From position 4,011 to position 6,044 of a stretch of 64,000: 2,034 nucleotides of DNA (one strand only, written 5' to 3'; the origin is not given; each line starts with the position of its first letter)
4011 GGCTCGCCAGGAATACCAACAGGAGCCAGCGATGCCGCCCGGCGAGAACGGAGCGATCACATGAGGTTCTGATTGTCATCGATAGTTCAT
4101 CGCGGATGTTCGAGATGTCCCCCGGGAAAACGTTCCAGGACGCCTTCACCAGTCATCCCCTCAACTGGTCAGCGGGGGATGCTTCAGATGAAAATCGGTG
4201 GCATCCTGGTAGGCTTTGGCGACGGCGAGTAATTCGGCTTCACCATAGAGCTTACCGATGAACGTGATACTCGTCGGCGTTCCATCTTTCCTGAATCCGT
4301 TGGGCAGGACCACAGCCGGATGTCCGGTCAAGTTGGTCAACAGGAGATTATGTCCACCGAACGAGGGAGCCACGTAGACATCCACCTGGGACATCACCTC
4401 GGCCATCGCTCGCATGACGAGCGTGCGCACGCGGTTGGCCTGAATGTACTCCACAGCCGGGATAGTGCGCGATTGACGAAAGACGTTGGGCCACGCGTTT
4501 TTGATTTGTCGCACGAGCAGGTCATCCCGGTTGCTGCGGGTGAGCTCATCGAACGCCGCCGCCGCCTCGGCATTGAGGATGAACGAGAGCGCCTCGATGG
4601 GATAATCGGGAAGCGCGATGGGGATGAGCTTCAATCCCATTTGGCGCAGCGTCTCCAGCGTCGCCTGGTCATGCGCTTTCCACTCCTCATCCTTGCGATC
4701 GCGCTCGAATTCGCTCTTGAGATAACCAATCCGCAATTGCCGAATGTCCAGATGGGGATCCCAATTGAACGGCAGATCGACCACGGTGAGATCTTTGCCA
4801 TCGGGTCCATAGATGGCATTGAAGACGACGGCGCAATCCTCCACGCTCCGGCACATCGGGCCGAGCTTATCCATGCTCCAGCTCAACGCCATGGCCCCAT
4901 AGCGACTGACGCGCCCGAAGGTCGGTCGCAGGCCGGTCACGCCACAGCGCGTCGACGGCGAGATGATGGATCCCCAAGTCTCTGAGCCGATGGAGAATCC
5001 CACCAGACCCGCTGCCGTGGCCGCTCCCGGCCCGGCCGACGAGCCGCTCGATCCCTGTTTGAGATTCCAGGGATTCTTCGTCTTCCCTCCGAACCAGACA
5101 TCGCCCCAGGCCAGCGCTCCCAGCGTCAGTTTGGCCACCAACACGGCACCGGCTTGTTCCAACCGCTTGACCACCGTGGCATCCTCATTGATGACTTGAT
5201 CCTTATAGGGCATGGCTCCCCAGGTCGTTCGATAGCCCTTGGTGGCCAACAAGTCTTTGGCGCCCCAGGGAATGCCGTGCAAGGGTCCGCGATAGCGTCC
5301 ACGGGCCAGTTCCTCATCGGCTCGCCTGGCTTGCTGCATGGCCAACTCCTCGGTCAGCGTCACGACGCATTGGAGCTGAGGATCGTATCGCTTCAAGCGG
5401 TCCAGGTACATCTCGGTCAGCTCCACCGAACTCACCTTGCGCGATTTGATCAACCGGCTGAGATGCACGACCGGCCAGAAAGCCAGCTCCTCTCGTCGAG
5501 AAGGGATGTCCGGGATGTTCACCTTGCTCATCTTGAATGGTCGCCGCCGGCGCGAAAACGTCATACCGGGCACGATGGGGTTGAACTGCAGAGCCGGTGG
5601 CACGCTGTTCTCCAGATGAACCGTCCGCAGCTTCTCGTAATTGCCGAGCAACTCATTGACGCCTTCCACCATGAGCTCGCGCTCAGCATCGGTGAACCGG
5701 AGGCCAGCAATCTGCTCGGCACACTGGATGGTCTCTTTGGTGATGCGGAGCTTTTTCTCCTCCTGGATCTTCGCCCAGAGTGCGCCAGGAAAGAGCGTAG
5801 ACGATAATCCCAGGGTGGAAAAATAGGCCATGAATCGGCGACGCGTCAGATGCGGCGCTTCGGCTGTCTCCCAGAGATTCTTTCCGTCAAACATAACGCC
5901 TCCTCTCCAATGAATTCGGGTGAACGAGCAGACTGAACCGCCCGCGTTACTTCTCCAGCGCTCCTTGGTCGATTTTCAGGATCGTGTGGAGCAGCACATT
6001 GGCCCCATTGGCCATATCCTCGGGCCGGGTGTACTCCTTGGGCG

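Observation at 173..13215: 13-kb co-directional extracytoplasmic peptide/amide catabolism supercluster ending in a Cys-cluster GAF kinase and CheY-like receiver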

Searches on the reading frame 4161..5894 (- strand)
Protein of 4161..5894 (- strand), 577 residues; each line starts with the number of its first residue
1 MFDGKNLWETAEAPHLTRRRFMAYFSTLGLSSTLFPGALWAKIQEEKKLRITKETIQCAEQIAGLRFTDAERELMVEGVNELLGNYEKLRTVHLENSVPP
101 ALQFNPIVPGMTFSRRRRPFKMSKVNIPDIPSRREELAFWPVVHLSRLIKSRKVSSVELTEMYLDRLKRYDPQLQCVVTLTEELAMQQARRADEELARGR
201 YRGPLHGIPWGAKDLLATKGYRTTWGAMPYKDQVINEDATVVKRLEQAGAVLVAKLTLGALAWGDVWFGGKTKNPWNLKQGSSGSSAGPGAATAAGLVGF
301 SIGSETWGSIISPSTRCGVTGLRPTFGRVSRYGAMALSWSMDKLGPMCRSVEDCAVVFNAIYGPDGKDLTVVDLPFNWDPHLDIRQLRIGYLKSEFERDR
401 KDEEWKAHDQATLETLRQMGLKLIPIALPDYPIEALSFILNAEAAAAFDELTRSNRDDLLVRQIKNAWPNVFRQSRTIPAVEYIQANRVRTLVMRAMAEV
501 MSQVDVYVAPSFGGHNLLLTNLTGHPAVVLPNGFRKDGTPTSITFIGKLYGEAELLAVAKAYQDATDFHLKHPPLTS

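Call 4: search_protein_families(library=pfam, proteins=[window:4161-5894:-], max_evalue=0.01)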
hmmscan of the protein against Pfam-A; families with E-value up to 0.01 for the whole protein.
window:4161-5894:- (577 aa): 1 family
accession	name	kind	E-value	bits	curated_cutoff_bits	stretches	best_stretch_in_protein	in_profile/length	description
PF01425.27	Amidase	-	6.3e-80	269.8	27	1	158-556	1-445/445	Amidase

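Call 5: search_protein_families(library=ncbifam, proteins=[window:4161-5894:-], max_evalue=0.001)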
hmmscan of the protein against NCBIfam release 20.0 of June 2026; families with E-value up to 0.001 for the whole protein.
window:4161-5894:- (577 aa): 26 families (the best 25 are shown)
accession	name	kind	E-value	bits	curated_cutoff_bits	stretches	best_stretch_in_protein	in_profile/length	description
TIGR00132.1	gatA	equivalog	1.1e-67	228.8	481.1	2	147-511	3-390/466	Asp-tRNA(Asn)/Glu-tRNA(Gln) amidotransferase subunit GatA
NF004815.0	PRK06169.1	equivalog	1.5e-67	228.2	506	2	143-511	13-382/471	amidase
NF006631.0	PRK09201.1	equivalog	1.4e-66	225.1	461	1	140-512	7-378/466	AtzE family amidohydrolase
TIGR02715.1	amido_AtzE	subfamily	2.3e-63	214.8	425.75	1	143-511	3-370/452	AtzE family amidohydrolase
NF005686.0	PRK07486.1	subfamily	2.4e-61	207.9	465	2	136-511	10-393/486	amidase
NF006006.0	PRK08137.1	equivalog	3.4e-61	207.6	534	2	146-431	40-339/529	amidase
NF009119.0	PRK12470.1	equivalog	8.6e-59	199.8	498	2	135-511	4-373/462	amidase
NF005450.0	PRK07042.1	equivalog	3.9e-57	193.8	458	1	142-511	9-376/464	amidase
NF005687.0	PRK07487.1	subfamily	4.8e-57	193.8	428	1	139-511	7-380/468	amidase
NF004816.0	PRK06170.1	equivalog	1.4e-56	192.2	503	1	134-421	6-302/493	amidase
NF005688.0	PRK07488.1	equivalog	2.3e-55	188.4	532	1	141-432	12-293/474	indoleacetamide hydrolase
NF005300.0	PRK06828.1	subfamily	5.6e-52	176.8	494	2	144-424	17-319/491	amidase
NF005219.0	PRK06707.1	equivalog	1.1e-50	172.6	498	2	123-450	54-396/536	amidase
NF004717.0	PRK06061.1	equivalog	3.7e-46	157.8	498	1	141-511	18-388/483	amidase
NF005565.0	PRK07235.1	subfamily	4.1e-46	157.7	545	2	198-430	81-320/506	amidase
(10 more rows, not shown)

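Call 23: search_solved_structures(query=window:4161-5894:-, max_evalue=1e-20)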
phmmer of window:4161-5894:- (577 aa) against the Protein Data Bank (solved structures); distinct sequences matched with E-value up to 1e-20: 55.
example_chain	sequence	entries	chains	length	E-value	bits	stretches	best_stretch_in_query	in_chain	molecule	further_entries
4wj3_A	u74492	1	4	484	3.2e-58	200.7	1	143-573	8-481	Glutamyl-tRNA(Gln) amidotransferase subunit A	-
2df4_A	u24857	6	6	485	4.1e-56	193.8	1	141-446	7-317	Glutamyl-tRNA(Gln) amidotransferase subunit A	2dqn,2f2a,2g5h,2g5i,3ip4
5ewq_A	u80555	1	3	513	2.9e-47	164.6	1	122-420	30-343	Amidase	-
3h0l_A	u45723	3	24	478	3.6e-47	164.2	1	144-566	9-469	Glutamyl-tRNA(Gln) amidotransferase subunit A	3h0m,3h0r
3kfu_E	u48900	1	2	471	1.8e-46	161.9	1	151-447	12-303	Glutamyl-tRNA(Gln) amidotransferase subunit A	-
1m21_A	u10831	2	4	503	5.5e-46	160.3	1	145-432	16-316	Peptide Amidase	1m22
5ac3_A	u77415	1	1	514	1.6e-45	158.8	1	145-433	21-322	PEPTIDE AMIDASE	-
3al0_A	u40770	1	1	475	2.3e-42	148.4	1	154-451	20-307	Glutamyl-tRNA(Gln) amidotransferase subunit A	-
2gi3_A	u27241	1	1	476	2.4e-42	148.3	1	154-451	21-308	Glutamyl-tRNA(Gln) amidotransferase subunit A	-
6c62_A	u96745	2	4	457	4.8e-36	127.5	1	149-510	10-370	Biuret hydrolase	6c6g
2dc0_A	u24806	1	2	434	7e-34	120.4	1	144-376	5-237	probable amidase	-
6te4_A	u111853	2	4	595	2.6e-33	118.5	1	142-365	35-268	Tse8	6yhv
6dhv_A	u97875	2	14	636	7.6e-32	113.7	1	172-513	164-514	Fatty acid amide hydrolase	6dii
8eww_A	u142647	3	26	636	2e-31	112.3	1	172-513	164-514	Fatty acid amide hydrolase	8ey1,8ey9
3a1k_A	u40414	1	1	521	1.5e-27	99.4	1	212-428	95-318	Amidase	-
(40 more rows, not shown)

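Call 26: find_homologous_proteins(query=window:4161-5894:-, max_evalue=1e-30)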
Query window:4161-5894:- (577 aa): 8000 proteins with E <= 1e-30 among 8000 candidates; the best 120 are listed.
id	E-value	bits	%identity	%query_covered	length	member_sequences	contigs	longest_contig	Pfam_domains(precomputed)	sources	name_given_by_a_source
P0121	0.0e+0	1326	100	100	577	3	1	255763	PF01425.27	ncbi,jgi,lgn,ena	-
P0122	0.0e+0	1059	80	97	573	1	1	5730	PF01425.27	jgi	jgi:Asp-tRNA(Asn)/Glu-tRNA(Gln) amidotransferase A subunit family amidase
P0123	0.0e+0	1032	77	98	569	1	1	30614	PF01425.27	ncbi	-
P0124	0.0e+0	1025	76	99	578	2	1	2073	PF01425.27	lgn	-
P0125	0.0e+0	1013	75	99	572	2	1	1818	PF01425.27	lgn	-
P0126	0.0e+0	1013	76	98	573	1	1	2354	PF01425.27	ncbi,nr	ncbi:MAG: amidase [Calditrichaeota bacterium]|nr:MAG: amidase [Calditrichota bacterium]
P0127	0.0e+0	1011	75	97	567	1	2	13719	PF01425.27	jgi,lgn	jgi:Asp-tRNA(Asn)/Glu-tRNA(Gln) amidotransferase A subunit family amidase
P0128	0.0e+0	1010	75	98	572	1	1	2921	PF01425.27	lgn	-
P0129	0.0e+0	1010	75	98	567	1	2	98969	PF01425.27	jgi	jgi:Asp-tRNA(Asn)/Glu-tRNA(Gln) amidotransferase A subunit family amidase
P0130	0.0e+0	1010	76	98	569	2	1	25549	PF01425.27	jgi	-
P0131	0.0e+0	1010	78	98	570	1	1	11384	PF01425.27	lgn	-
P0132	1.9e-298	1009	76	98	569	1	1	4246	PF01425.27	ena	-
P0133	1.1e-297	1006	77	95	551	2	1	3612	PF01425.27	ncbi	ncbi:MAG: amidase family protein [bacterium]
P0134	1.3e-296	1003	75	98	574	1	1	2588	PF01425.27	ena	-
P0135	1.8e-296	1002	75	97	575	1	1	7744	PF01425.27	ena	-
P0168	1.7e-286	969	72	98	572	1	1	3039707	PF01425.27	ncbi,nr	ncbi:MAG: amidase [Gemmatimonadota bacterium]|nr:MAG: amidase [Gemmatimonadota bacterium]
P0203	1.1e-283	960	73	97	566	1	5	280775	PF01425.27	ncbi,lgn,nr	ncbi:MAG: amidase [candidate division KSB1 bacterium]|nr:amidase [candidate division KSB1 bacterium]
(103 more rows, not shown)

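Call 27: find_encoding_contigs(protein=P0168, flank=9000, max_places=1)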
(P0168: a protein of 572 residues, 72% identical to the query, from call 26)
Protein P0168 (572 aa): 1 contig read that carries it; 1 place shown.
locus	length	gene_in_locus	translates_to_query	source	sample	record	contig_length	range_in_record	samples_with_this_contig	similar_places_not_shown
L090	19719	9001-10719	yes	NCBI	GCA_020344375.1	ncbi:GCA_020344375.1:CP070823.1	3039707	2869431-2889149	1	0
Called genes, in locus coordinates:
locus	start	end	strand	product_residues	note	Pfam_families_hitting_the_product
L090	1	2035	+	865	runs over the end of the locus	PF00246:Peptidase_M14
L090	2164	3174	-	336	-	PF08240:ADH_N, PF00107:ADH_zinc_N, PF13602:ADH_zinc_N_2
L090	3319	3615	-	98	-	PF03960:ArsC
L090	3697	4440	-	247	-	PF01904:DUF72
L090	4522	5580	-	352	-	PF01699:Na_Ca_ex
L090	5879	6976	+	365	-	PF01544:CorA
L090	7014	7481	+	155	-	-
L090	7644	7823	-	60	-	-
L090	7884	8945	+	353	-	PF23023:Anti-Pycsar_Apyc1, PF00753:Lactamase_B, PF12706:Lactamase_B_2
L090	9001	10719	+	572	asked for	PF01425:Amidase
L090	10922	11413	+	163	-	PF00300:His_Phos_1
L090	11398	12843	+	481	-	PF00512:HisKA (weak), PF02518:HATPase_c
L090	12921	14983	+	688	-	PF03219:TLC (faint), PF07690:MFS_1 (weak), PF02985:HEAT (faint), PF13646:HEAT_2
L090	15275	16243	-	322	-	PF13495:Phage_int_SAM_4, PF00589:Phage_integrase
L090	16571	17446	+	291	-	PF04338:DUF481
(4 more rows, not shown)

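Call 28: find_encoding_contigs(protein=P0203, flank=9000, max_places=1)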
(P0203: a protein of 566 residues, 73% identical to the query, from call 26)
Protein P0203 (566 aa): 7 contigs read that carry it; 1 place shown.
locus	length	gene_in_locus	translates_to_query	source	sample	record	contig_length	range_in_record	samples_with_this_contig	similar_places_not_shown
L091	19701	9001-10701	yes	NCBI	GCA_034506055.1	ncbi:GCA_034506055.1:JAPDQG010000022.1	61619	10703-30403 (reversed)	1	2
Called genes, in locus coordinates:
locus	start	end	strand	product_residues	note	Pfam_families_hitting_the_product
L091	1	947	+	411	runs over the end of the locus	PF01546:Peptidase_M20, PF07687:M20_dimer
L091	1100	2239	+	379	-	PF07690:MFS_1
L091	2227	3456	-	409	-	PF01595:CNNM, PF00571:CBS, PF03471:CorC_HlyC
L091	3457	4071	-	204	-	PF01205:Impact_N, PF09186:DUF1949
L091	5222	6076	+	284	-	PF09924:LPG_synthase_C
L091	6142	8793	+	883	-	PF26549:Tricorn_N (faint), PF26550:Tricorn_2nd (faint), PF00930:DPPIV_N (faint), PF02129:Peptidase_S15 (faint), PF00326:Peptidase_S9, PF08840:BAAT_C (faint), PF12146:Hydrolase_4 (weak)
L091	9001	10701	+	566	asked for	PF01425:Amidase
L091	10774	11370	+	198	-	-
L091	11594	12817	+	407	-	PF04015:DUF362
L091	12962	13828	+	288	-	PF20244:DUF6599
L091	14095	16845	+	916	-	PF00675:Peptidase_M16, PF05193:Peptidase_M16_C, PF00675:Peptidase_M16, PF05193:Peptidase_M16_C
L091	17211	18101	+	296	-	PF19777:DUF6263 (weak)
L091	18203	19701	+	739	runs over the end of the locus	PF18939:DUF5686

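Call 29: find_encoding_contigs(protein=P0129, flank=9000, max_places=1)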
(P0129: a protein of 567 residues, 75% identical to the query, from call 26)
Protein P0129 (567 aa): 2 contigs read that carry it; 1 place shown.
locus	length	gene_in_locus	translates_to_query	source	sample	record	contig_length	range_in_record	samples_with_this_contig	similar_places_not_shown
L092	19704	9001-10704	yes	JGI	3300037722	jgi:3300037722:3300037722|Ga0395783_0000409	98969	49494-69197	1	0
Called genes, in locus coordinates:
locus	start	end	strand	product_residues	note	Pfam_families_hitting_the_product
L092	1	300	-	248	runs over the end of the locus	-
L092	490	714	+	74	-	PF06305:LapA_dom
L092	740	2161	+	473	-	PF01704:UDPGP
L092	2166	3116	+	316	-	PF00912:Transgly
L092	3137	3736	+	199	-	PF13577:SnoaL_4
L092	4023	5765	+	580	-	PF14716:HHH_8, PF14520:HHH_5, PF14791:DNA_pol_B_thumb, PF02811:PHP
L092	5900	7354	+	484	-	PF07719:TPR_2 (faint), PF13174:TPR_6 (faint), PF13374:TPR_10 (faint), PF13424:TPR_12 (faint), PF13432:TPR_16 (faint), PF00515:TPR_1 (weak), PF13181:TPR_8 (weak), PF13414:TPR_11 (weak), +8 more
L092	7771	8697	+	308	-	PF00248:Aldo_ket_red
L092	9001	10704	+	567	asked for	PF01425:Amidase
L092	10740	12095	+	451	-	PF02321:OEP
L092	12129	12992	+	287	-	PF25917:BSH_RND (weak), PF25973:BSH_CzcB (weak), PF25954:Beta-barrel_RND_2 (weak), PF25990:Beta-barrel_YknX, PF26002:Beta-barrel_AprE (faint)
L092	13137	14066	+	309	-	PF00005:ABC_tran, PF13304:AAA_21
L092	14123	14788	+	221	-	PF00005:ABC_tran, PF13304:AAA_21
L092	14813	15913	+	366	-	PF12679:ABC2_membrane_2, PF12698:ABC2_membrane_3, PF01061:ABC2_membrane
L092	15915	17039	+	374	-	PF12679:ABC2_membrane_2, PF12698:ABC2_membrane_3, PF12730:ABC2_membrane_4 (weak), PF01061:ABC2_membrane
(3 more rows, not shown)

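Call 33: find_encoding_contigs(protein=P0121, flank=10000, max_places=1)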
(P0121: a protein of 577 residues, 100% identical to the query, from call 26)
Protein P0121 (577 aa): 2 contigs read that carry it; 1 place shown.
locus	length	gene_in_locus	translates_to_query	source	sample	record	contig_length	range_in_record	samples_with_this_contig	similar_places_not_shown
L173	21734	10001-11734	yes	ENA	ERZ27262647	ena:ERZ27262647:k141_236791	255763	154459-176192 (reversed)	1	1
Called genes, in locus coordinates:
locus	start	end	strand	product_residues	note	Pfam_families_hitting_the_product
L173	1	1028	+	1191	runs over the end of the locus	-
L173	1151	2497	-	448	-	PF00775:Dioxygenase_C (faint), PF10670:DUF4198 (faint), PF13620:CarboxypepD_reg, PF17802:SpaA (faint), PF22904:NOMO1-like_2nd (weak), PF09430:EMC7_beta-sandw (faint), PF13620:CarboxypepD_reg, PF13715:CarbopepD_reg_2 (weak), +2 more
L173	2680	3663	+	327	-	PF00248:Aldo_ket_red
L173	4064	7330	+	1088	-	PF26549:Tricorn_N, PF07676:PD40, PF26549:Tricorn_N, PF07676:PD40, PF26550:Tricorn_2nd, PF14684:Tricorn_C1, PF14685:PDZ_Tricorn, PF03572:Peptidase_S41, +3 more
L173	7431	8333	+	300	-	PF04951:Peptidase_M55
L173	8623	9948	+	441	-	PF04389:Peptidase_M28, PF01546:Peptidase_M20, PF07687:M20_dimer (weak)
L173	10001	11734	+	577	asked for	PF01425:Amidase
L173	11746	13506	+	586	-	PF22842:Pel9A-like_beta_helix, PF05048:NosD (faint), PF13229:Beta_helix (faint)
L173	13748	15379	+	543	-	PF00512:HisKA (weak), PF02518:HATPase_c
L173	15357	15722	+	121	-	PF00072:Response_reg, PF20274:cREC_REC (faint)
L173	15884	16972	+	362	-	PF01087:GalP_UDP_transf, PF16268:DUF4921 (weak), PF16285:DUF4931_N (weak), PF02744:GalP_UDP_tr_C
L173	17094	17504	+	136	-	PF14489:QueF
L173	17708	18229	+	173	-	PF00578:AhpC-TSA, PF08534:Redoxin, PF00255:GSHPx, PF00085:Thioredoxin, PF13098:Thioredoxin_2, PF13905:Thioredoxin_8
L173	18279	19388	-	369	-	PF02012:BNR (faint), PF25852:DUF6242_C (faint), PF15902:Sortilin-Vps10 (weak), PF14870:PSII_BNR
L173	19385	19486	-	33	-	PF16951:MaAIMP_sms (weak)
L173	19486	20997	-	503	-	PF00209:SNF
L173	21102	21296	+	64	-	-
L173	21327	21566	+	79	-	PF02566:OsmC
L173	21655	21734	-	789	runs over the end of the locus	PF13620:CarboxypepD_reg, PF07715:Plug, PF00593:TonB_dep_Rec_b-barrel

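Call 48: search_protein_families(library=ncbifam, proteins=[L173:15884-16972:+, L173:17094-17504:+], max_evalue=0.00001)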
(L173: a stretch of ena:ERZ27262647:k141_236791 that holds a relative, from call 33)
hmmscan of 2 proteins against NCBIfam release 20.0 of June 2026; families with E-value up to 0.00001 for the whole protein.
L173:15884-16972:+ (362 aa): 2 families
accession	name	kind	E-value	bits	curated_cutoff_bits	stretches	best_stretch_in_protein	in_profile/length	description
NF008724.0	PRK11720.1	equivalog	1.2e-44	152.8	448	1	5-344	13-339/348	UDP-glucose--hexose-1-phosphate uridylyltransferase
TIGR00209.1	galT_1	equivalog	2.7e-34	118.7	102.1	1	5-292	14-288/349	galactose-1-phosphate uridylyltransferase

L173:17094-17504:+ (136 aa): 2 families
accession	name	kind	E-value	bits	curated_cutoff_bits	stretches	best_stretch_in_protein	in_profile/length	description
TIGR03139.1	QueF-II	equivalog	2.8e-41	140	86.9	1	20-124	6-112/115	preQ(1) synthase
TIGR03138.1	QueF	equivalog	3.7e-14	53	293.45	1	40-116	179-253/275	NADPH-dependent 7-cyano-7-deazaguanine reductase QueF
